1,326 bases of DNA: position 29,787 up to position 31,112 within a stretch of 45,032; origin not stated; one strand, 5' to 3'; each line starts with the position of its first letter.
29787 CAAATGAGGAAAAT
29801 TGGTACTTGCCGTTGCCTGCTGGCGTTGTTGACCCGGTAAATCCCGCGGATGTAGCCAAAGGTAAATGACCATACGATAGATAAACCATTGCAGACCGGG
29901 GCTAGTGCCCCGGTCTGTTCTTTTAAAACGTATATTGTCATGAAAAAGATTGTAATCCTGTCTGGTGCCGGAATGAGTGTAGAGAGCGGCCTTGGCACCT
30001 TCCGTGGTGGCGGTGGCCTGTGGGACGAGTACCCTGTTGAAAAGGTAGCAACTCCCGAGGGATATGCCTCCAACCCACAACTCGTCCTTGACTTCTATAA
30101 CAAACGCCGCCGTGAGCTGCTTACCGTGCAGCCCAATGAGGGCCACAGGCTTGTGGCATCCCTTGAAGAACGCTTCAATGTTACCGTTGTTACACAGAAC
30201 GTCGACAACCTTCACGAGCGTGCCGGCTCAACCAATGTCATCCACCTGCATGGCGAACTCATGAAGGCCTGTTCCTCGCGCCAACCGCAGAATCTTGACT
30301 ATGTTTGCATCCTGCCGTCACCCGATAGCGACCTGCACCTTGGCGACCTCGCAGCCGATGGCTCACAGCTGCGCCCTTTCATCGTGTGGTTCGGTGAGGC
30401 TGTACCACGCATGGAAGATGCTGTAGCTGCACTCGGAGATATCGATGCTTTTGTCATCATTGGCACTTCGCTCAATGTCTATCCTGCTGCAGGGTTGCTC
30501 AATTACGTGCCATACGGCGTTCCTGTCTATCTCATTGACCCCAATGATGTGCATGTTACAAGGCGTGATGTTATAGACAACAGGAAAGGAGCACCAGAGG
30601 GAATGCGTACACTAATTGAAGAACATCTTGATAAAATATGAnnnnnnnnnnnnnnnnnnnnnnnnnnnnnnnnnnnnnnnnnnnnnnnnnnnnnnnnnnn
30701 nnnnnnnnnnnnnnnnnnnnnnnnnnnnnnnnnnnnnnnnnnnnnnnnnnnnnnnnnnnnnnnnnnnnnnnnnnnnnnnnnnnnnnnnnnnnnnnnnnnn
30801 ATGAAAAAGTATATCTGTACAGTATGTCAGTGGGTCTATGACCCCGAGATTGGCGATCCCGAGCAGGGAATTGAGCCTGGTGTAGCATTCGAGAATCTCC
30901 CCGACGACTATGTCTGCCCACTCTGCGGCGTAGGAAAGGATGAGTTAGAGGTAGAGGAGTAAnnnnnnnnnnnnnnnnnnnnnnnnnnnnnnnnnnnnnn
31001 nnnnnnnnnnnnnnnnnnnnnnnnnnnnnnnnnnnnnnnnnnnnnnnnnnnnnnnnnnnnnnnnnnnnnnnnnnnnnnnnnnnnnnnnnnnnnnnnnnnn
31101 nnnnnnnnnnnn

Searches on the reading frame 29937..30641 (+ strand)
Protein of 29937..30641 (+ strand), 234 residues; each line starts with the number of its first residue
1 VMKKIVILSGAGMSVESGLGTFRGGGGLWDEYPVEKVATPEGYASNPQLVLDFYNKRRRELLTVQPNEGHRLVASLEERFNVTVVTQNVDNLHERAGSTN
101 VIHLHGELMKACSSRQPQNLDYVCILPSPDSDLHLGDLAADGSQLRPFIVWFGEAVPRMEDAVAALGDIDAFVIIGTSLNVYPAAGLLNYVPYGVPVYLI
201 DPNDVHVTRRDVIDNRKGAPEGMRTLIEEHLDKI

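Call 7: search_protein_families(library=pfam, proteins=[window:29937-30641:+], max_evalue=0.01)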
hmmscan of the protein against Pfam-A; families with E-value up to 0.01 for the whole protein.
window:29937-30641:+ (234 aa): 1 family
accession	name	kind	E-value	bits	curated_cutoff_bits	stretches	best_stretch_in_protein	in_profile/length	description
PF02146.23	SIR2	-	1.5e-39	136.2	24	1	10-183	1-180/180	Sir2 family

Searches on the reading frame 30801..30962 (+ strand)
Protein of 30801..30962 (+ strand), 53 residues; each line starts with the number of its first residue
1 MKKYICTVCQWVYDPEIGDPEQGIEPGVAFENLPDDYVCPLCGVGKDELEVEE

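Call 7: search_protein_families(library=pfam, proteins=[window:30801-30962:+], max_evalue=0.01)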
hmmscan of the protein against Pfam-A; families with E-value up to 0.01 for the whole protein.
window:30801-30962:+ (53 aa): 3 families
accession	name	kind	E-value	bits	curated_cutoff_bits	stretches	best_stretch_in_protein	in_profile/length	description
PF00301.25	Rubredoxin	-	3e-22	78.8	23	1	3-48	1-46/47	Rubredoxin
PF21349.2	RUBY_RBDX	-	0.00029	20.7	26.5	0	31-48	13-28/30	Rubrerythrin, rubredoxin-like domain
PF13696.11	zf-CCHC_2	-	0.0031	17.7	27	0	34-44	1-11/21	Zinc knuckle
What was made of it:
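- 30801..30962 (+): Rubredoxin gene, the conserved left neighbour. In empty-site relatives it lies about 50-250 bp from the ygiQ stop. Pfam PF00301, E = 3e-22 (call 7).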

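Call 66: find_encoding_contigs(protein=window:30801-30962:+, flank=5000, max_places=10)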
Protein window:30801-30962:+ (53 aa): no gene with exactly this product is on record in the collection.
